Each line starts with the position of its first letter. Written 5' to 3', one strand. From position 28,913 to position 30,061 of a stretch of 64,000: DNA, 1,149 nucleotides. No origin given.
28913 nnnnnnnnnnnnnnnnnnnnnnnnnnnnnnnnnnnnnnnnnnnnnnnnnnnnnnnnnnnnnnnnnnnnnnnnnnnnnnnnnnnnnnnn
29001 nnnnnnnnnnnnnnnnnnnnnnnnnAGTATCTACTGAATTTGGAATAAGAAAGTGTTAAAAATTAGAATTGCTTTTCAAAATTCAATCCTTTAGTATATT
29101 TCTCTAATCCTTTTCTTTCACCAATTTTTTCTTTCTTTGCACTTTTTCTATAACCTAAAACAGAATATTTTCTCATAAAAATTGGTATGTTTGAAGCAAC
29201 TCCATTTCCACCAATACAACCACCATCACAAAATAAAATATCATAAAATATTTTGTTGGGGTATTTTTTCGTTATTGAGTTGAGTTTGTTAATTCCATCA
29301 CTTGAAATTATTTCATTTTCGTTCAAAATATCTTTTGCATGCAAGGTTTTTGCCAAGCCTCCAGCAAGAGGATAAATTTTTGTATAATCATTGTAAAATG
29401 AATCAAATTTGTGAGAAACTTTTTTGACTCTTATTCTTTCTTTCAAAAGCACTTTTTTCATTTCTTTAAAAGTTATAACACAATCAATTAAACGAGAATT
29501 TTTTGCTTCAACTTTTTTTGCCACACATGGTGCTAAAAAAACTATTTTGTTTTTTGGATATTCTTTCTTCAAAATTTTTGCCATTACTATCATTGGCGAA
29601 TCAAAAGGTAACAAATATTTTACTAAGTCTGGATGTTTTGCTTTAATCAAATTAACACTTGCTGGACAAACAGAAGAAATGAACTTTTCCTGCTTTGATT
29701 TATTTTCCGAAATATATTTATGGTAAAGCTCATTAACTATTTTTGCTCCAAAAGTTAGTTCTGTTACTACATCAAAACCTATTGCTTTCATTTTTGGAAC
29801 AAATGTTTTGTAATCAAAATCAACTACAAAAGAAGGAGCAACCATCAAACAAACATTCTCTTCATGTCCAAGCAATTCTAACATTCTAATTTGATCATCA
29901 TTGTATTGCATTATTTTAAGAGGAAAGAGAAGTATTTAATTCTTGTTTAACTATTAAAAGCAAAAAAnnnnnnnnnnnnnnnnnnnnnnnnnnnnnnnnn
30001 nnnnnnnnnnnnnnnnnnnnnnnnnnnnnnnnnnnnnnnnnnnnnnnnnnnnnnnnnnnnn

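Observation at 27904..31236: Operon-like minus-strand cluster: U32 Fe-S protein, ultra-compact [FeFe]-hydrogenase H-domain homolog, anSME-like radical SAM/SPASM enzyme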

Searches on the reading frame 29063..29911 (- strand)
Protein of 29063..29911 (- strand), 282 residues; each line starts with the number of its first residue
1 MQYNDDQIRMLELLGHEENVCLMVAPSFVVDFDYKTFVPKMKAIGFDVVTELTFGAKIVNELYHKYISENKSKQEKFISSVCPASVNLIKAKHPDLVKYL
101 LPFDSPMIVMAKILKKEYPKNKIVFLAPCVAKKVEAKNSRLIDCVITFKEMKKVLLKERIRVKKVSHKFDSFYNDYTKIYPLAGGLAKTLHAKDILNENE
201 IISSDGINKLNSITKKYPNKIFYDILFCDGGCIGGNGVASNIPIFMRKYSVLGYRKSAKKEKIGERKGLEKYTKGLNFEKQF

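Call 3: search_protein_families(library=pfam, proteins=[window:29063-29911:-], max_evalue=0.01)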
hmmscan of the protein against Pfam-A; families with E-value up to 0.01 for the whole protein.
window:29063-29911:- (282 aa): 1 family
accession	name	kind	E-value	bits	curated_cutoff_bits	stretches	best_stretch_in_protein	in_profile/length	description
PF02906.19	Fe_hyd_lg_C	-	3.3e-40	138.7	22.1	1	19-235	2-244/245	Iron only hydrogenase large subunit, C-terminal domain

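Call 4: search_protein_families(library=ncbifam, proteins=[window:29063-29911:-], max_evalue=0.01)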
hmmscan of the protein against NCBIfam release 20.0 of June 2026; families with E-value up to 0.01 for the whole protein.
window:29063-29911:- (282 aa): 4 families
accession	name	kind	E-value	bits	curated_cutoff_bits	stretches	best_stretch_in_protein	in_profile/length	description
TIGR04105.1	FeFe_hydrog_B1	subfamily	7.2e-42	143.6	450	1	9-240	213-460/462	monomeric [FeFe] hydrogenase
TIGR02512.1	FeFe_hydrog_A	subfamily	1e-18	67.4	405.95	1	37-188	115-287/375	[FeFe] hydrogenase, group A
NF040763.1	FeFe_hydrog_A6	exception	1.9e-14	53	765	1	37-177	253-411/571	NADH-dependent [FeFe] hydrogenase, group A6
NF040762.1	Hydr_FeFe_Clost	exception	2.1e-08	33.3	900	1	28-200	244-438/572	ferredoxin hydrogenase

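Call 5: search_solved_structures(query=window:29063-29911:-, max_evalue=0.001, show_alignments=4)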
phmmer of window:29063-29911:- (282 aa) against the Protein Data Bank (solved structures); distinct sequences matched with E-value up to 0.001: 31.
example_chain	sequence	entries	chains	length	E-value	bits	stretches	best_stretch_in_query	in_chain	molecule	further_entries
7p5h_A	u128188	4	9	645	8.4e-13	51.5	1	35-174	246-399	Fe-hydrogenase, subunit alpha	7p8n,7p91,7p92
8a6t_A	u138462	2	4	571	8.9e-10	41.6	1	37-186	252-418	Electron bifurcating hydrogenase subunit HydA1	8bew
7q4v_A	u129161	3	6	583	9.9e-09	38.1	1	40-203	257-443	Iron hydrogenase HydA1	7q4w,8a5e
6gly_A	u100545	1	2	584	1.4e-08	37.6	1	28-198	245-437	Iron hydrogenase 1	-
6gm4_A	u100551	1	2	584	1.5e-08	37.6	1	28-198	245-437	Iron hydrogenase 1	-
7qhf_A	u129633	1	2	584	1.5e-08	37.6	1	28-198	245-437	Iron hydrogenase 1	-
6gm3_A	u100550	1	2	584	1.8e-08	37.3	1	28-198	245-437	Iron hydrogenase 1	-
1c4a_A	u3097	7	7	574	1.9e-08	37.2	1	28-198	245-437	PROTEIN (FE-ONLY HYDROGENASE) | PROTEIN (PERIPLASMIC HYDROGENASE 1) | Iron hydrogenase 1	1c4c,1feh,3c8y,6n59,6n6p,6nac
9rjo_A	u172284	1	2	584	2e-08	37.2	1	28-198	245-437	Iron hydrogenase 1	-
4xdd_A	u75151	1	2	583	2e-08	37.2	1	28-198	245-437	Iron hydrogenase 1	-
9rj9_A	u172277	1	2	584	2e-08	37.2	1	28-198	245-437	Iron hydrogenase 1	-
9rjq_A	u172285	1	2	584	2e-08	37.1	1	28-198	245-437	Iron hydrogenase 1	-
4xdc_A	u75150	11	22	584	2e-08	37.1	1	28-198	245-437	Iron hydrogenase 1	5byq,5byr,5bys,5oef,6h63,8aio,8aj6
5la3_A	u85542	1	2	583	2e-08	37.1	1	28-198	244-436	Iron hydrogenase 1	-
6gm8_A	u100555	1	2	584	2.1e-08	37.1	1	28-199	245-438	Iron hydrogenase 1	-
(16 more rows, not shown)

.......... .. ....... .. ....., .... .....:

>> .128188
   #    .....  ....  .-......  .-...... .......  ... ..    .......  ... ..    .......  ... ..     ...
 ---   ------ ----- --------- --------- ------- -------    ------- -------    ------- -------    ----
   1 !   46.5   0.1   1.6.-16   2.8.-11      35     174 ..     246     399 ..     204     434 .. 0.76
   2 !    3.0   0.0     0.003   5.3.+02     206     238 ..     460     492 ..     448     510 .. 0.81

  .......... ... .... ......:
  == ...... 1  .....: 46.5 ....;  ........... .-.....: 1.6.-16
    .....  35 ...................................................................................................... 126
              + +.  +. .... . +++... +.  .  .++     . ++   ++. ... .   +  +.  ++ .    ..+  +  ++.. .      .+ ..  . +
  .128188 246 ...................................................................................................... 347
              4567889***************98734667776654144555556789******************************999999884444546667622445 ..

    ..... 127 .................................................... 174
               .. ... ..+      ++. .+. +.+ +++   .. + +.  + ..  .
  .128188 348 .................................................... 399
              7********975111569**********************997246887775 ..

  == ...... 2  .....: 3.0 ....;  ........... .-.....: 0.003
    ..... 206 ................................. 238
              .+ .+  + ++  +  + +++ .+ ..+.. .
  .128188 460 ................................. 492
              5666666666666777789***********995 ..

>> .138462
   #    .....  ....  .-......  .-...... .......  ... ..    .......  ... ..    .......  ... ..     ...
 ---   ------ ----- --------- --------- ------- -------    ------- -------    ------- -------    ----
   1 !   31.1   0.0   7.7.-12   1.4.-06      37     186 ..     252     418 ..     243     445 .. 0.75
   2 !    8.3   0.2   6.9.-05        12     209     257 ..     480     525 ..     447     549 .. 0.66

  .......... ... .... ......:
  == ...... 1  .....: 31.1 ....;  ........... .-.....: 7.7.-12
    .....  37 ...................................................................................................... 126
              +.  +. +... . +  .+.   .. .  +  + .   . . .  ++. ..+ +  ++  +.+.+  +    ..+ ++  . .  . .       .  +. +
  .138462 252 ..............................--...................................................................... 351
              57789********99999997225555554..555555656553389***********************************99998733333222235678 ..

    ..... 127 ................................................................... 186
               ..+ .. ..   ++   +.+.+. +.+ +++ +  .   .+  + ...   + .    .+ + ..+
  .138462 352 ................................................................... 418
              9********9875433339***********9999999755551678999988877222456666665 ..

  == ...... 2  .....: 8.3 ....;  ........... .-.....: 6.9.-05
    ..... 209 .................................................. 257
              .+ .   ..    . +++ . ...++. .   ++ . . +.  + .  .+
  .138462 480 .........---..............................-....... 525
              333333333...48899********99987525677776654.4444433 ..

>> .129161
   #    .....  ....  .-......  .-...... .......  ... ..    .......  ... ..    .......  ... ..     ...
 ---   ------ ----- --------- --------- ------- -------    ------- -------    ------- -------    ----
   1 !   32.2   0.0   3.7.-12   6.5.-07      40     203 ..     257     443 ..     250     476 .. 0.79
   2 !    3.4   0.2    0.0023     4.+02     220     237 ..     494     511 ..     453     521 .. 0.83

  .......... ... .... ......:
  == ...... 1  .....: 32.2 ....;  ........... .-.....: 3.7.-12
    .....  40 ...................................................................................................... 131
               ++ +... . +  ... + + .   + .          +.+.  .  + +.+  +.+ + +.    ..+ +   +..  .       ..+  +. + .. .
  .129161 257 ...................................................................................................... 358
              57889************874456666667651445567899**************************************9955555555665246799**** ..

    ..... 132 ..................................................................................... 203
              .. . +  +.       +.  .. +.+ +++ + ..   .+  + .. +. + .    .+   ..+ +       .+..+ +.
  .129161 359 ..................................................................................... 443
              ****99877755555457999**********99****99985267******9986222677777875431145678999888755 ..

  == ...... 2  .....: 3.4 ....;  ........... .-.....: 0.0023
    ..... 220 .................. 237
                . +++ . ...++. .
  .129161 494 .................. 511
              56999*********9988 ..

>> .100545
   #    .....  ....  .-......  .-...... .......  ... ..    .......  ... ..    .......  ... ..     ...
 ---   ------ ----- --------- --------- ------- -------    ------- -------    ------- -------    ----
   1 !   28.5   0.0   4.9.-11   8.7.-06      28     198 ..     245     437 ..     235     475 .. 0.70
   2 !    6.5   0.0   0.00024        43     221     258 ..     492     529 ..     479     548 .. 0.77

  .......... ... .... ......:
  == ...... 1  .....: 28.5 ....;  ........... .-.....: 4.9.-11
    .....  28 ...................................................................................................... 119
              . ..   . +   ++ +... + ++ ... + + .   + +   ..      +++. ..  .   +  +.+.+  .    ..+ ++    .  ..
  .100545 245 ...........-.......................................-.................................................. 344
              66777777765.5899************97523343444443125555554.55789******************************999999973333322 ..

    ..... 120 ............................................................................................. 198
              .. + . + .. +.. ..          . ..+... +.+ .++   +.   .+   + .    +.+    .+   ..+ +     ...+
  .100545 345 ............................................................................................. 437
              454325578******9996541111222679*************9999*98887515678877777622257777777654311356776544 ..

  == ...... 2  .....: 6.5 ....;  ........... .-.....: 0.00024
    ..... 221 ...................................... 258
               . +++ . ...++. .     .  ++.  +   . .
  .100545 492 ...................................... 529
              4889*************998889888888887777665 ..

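Call 12: find_homologous_proteins(query=window:29063-29911:-, max_evalue=0.00001)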
Query window:29063-29911:- (282 aa): 1060 proteins with E <= 0.00001 among 2124 candidates; the best 120 are listed.
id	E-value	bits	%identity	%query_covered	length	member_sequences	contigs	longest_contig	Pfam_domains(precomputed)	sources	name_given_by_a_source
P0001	7.6e-183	624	100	100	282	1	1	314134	PF02906.20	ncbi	-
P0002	3.1e-164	563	88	100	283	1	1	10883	PF02906.20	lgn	-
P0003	1.0e-131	456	72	100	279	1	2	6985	PF02906.20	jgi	jgi:iron only hydrogenase large subunit-like protein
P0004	3.4e-128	445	69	99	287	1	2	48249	PF02906.20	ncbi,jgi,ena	ncbi:MAG: [Fe-Fe] hydrogenase large subunit C-terminal domain-containing protein [archaeon]|jgi:hypo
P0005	9.3e-128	443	69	99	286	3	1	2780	PF02906.20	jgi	jgi:iron only hydrogenase large subunit-like protein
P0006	5.5e-127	441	68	100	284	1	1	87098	PF02906.20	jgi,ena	jgi:iron only hydrogenase large subunit-like protein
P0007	1.6e-121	423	65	100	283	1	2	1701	PF02906.20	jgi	-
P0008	3.4e-121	422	65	100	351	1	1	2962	PF02906.20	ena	-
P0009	4.4e-121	421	67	99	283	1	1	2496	PF02906.20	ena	-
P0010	9.2e-120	417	66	100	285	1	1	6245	PF02906.20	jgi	jgi:iron only hydrogenase large subunit-like protein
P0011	9.7e-120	417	67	99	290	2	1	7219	PF02906.20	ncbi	-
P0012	6.1e-118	411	66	100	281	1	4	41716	PF02906.20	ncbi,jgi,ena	-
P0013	1.1e-117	410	67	99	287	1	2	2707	PF02906.20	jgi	jgi:iron only hydrogenase large subunit-like protein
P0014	2.0e-116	406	66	98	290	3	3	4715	PF02906.20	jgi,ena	-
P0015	2.4e-116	406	64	99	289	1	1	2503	PF02906.20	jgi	-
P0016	7.2e-116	404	65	99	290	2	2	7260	PF02906.20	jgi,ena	-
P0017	7.8e-116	404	65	99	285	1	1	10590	PF02906.20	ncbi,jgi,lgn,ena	-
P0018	8.4e-116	404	63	100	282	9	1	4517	PF02906.20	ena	-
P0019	8.7e-116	404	65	99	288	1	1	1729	PF02906.20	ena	-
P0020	2.9e-115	402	64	99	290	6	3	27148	PF02906.20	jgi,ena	-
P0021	2.5e-113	396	64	100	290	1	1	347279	PF02906.20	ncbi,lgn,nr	ncbi:MAG: hypothetical protein NTZ73_01845 [Candidatus Diapherotrites archaeon]|nr:hypothetical prot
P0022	3.1e-113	396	66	100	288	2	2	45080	PF02906.20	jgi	jgi:iron only hydrogenase large subunit-like protein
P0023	1.3e-112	394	63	99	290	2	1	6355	PF02906.20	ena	-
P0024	2.5e-110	386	65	100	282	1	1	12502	PF02906.20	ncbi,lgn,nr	ncbi:MAG: [Fe-Fe] hydrogenase large subunit C-terminal domain-containing protein [Candidatus ainarch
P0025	3.1e-110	386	64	99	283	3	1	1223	PF02906.20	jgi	jgi:iron only hydrogenase large subunit-like protein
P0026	1.7e-109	383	62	100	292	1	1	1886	PF02906.20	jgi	jgi:iron only hydrogenase large subunit-like protein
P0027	2.6e-109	383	61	100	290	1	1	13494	PF02906.20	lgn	-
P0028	4.1e-109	382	60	99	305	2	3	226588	PF02906.20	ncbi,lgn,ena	-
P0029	1.5e-108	380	61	100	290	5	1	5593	PF02906.20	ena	-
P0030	7.6e-108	378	61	100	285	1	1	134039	PF02906.20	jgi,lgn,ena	-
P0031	1.9e-107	377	60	100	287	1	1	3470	PF02906.20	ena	-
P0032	8.2e-107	375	61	100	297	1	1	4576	PF02906.20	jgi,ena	-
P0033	9.0e-107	374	62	100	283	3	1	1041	PF02906.20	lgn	-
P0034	1.2e-106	374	59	99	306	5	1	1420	PF02906.20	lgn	-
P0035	5.8e-106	372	61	99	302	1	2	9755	PF02906.20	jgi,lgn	jgi:iron only hydrogenase large subunit-like protein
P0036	1.1e-105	371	61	100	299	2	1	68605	PF02906.20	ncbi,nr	ncbi:MAG: [Fe-Fe] hydrogenase large subunit C-terminal domain-containing protein [Candidatus ainarch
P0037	1.5e-105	370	60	100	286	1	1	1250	PF02906.20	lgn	-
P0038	1.2e-104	368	59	100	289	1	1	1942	PF02906.20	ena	-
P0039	1.6e-104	367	59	99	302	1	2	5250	PF02906.20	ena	-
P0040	1.6e-104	367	61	99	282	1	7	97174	PF02906.20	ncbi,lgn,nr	ncbi:MAG: [Fe-Fe] hydrogenase large subunit C-terminal domain-containing protein [Candidatus ainarch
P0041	3.1e-104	366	59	99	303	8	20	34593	PF02906.20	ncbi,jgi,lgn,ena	ncbi:MAG: [Fe-Fe] hydrogenase large subunit C-terminal domain-containing protein [archaeon]|jgi:iron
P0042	3.2e-104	366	62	99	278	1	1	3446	PF02906.20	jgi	jgi:iron only hydrogenase large subunit-like protein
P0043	3.7e-104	366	59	99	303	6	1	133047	PF02906.20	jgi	jgi:iron only hydrogenase large subunit-like protein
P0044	5.5e-104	365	60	99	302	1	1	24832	PF02906.20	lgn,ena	-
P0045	7.3e-104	365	55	99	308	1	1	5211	PF02906.20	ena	-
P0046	2.0e-103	364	59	99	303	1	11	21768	PF02906.20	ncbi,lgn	-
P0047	2.1e-103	363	59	99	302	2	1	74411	PF02906.20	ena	-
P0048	4.8e-103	362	60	99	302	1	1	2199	PF02906.20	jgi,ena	-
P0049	6.8e-103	362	59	99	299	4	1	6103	PF02906.20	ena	-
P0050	1.1e-102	361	60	99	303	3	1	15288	PF02906.20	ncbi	-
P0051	3.2e-102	360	58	99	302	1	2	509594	PF02906.20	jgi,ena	-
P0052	3.3e-102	360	62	92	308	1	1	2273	PF02906.20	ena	-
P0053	4.6e-102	359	58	99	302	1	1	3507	PF02906.20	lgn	-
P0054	8.6e-102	358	59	99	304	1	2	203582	PF02906.20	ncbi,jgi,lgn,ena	ncbi:MAG: [Fe-Fe] hydrogenase large subunit C-terminal domain-containing protein [archaeon]|jgi:iron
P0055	1.0e-101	358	58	99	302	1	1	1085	PF02906.20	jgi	-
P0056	1.3e-101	358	56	99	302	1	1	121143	PF02906.20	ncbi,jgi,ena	-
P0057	2.6e-101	357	61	93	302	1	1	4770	PF02906.20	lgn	-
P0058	5.7e-101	355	58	99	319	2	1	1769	PF02906.20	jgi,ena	-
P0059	6.3e-101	355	60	99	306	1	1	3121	PF02906.20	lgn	-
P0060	1.9e-100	354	57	99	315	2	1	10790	PF02906.20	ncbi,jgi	ncbi:MAG: [Fe-Fe] hydrogenase large subunit C-terminal domain-containing protein [archaeon]|jgi:iron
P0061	2.9e-100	353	58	99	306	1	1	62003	PF02906.20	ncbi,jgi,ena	-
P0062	5.4e-100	352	57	99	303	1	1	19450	PF02906.20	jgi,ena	-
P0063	1.6e-99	351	60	93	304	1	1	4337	PF02906.20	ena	-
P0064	2.7e-99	350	59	99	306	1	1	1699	PF02906.20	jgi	jgi:iron only hydrogenase large subunit-like protein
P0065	4.0e-99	349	56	99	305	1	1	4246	PF02906.20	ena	-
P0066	7.0e-99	349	58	100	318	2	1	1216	PF02906.20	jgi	jgi:iron only hydrogenase large subunit-like protein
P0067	9.0e-99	348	57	99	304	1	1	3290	PF02906.20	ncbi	-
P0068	1.5e-98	348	56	99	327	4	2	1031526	PF02906.20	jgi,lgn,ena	-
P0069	3.1e-98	346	56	99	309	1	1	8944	PF02906.20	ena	-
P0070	3.4e-98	346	57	100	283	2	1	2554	PF02906.20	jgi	jgi:iron only hydrogenase large subunit-like protein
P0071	5.1e-98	346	56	100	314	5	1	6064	PF02906.20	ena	-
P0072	7.7e-98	345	57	99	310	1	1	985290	PF02906.20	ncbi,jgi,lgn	ncbi:MAG: [Fe-Fe] hydrogenase large subunit C-terminal domain-containing protein [archaeon]|jgi:iron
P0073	9.0e-98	345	57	99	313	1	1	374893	PF02906.20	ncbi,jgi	ncbi:MAG: [Fe-Fe] hydrogenase large subunit C-terminal domain-containing protein [archaeon]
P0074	7.4e-97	342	58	99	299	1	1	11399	PF02906.20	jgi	-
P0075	1.0e-96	342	55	100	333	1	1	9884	PF02906.20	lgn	-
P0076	1.5e-96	341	58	92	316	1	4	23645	PF02906.20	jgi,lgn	-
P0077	4.4e-96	339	56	99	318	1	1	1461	PF02906.20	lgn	-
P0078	4.7e-96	339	56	100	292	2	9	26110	PF02906.20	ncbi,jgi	jgi:iron only hydrogenase large subunit-like protein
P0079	1.4e-95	338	57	99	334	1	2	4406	PF02906.20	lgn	-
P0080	6.0e-95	336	56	99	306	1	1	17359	PF02906.20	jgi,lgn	-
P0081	1.6e-94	334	63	86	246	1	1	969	PF02906.20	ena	-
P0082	5.1e-94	333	56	99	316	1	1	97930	PF02906.20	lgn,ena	-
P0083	9.1e-94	332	56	93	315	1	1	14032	PF02906.20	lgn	-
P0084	1.1e-93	332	57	99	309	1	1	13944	PF02906.20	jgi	jgi:iron only hydrogenase large subunit-like protein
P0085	2.2e-93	331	56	99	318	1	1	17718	PF02906.20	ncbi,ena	ncbi:MAG: [Fe-Fe] hydrogenase large subunit C-terminal domain-containing protein [archaeon]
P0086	2.7e-93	330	55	99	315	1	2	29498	PF02906.20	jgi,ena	-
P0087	6.4e-93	329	55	99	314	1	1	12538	PF02906.20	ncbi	-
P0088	4.2e-92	326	57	93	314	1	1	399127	PF02906.20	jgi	jgi:iron only hydrogenase large subunit-like protein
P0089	6.4e-92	326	54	100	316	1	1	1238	PF02906.20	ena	-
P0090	1.1e-91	325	55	100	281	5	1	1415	PF02906.20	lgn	-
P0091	4.9e-91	323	53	100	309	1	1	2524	PF02906.20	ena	-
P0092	2.4e-90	321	53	100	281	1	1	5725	PF02906.20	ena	-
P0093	7.5e-90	319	52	99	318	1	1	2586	PF02906.20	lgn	-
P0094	9.0e-90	319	54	99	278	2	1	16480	PF02906.20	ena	-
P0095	1.7e-89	318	54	100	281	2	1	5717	PF02906.20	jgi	jgi:iron only hydrogenase large subunit-like protein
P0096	1.8e-89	318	53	99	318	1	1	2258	PF02906.20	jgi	jgi:iron only hydrogenase large subunit-like protein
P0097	2.0e-89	318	53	99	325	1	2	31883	PF02906.20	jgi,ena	-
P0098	4.7e-89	316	53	100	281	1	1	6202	PF02906.20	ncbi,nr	ncbi:MAG: [Fe-Fe] hydrogenase large subunit C-terminal domain-containing protein [Candidatus Nanoarc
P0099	1.4e-88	315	52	99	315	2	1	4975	PF02906.20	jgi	jgi:iron only hydrogenase large subunit-like protein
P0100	2.2e-88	314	51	100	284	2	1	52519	PF02906.20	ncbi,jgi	ncbi:MAG: [Fe-Fe] hydrogenase large subunit C-terminal domain-containing protein [Candidatus Nanoarc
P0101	3.1e-87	310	54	99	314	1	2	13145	PF02906.20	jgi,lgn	jgi:iron only hydrogenase large subunit-like protein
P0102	4.3e-86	307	51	100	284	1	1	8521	PF02906.20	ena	-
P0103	1.1e-84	302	52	100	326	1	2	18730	PF02906.20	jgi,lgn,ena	-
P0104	2.3e-84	301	51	100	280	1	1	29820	PF02906.20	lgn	-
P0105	5.8e-84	300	52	99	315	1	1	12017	PF02906.20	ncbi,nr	ncbi:MAG: hypothetical protein NTY48_02210 [Candidatus Diapherotrites archaeon]|nr:hypothetical prot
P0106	2.9e-83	297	49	100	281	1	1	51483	PF02906.20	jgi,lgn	jgi:iron only hydrogenase large subunit-like protein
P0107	1.2e-78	282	51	99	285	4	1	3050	PF02906.20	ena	-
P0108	6.4e-78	280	50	94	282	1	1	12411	PF02906.20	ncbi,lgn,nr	ncbi:hypothetical protein K8R47_04125 [archaeon]|nr:hypothetical protein [archaeon]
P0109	1.9e-77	278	61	74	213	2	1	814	PF02906.20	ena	-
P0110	4.2e-73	264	48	92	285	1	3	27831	PF02906.20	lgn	-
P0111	4.8e-73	264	53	92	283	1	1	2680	PF02906.20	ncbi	-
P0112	1.9e-72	262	50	94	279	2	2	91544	PF02906.20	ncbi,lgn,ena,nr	ncbi:hypothetical protein A3K82_00950 [Candidatus Pacearchaeota archaeon RBG_19FT_COMBO_34_9]|nr:MAG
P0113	2.3e-72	262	45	99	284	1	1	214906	PF02906.20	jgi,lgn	jgi:iron only hydrogenase large subunit-like protein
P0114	5.0e-72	261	50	92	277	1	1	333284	PF02906.20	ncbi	-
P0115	6.7e-72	260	49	92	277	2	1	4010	PF02906.20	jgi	jgi:iron only hydrogenase large subunit-like protein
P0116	8.1e-72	260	49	99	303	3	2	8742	PF02906.20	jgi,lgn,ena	-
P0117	1.9e-71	259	49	94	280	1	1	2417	PF02906.20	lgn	-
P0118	3.7e-71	258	51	94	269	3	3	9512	PF02906.20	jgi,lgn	-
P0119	3.9e-71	258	52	92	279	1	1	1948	PF02906.20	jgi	jgi:iron only hydrogenase large subunit-like protein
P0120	5.5e-71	257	49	94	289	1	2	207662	PF02906.20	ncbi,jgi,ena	ncbi:MAG: [Fe-Fe] hydrogenase large subunit C-terminal domain-containing protein [Candidatus Pacearc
